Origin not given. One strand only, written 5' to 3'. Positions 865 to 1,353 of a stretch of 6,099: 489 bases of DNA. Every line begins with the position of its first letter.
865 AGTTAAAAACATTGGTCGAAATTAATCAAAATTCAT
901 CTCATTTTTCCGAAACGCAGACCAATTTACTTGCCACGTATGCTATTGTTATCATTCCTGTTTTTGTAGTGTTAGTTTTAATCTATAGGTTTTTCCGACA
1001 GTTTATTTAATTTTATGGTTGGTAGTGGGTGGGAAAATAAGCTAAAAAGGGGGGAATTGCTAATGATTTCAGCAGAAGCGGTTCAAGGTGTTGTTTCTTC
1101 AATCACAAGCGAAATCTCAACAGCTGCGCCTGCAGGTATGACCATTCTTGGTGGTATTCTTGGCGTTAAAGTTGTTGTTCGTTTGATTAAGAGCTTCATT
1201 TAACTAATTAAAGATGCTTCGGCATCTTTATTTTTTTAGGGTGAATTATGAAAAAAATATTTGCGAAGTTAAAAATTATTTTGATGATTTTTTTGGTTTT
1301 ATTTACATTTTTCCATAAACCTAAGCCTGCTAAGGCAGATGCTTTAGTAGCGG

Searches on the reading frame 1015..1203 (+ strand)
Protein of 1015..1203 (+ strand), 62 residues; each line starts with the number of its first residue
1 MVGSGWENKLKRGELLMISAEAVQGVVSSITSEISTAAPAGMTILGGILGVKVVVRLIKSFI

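Call 4: search_protein_families(library=pfam, proteins=[window:1015-1203:+], max_evalue=0.01)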
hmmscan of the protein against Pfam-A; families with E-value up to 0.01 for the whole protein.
window:1015-1203:+ (62 aa): 1 family
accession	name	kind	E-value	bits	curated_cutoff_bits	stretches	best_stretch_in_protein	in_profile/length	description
PF05356.16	Phage_Coat_B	-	0.00019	21.9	23.5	1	17-59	8-50/56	Inovirus Coat protein B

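Call 5: search_protein_families(library=phrogs, proteins=[window:1015-1203:+], max_evalue=0.01)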
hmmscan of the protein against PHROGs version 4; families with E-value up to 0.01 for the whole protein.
window:1015-1203:+ (62 aa): 0 families
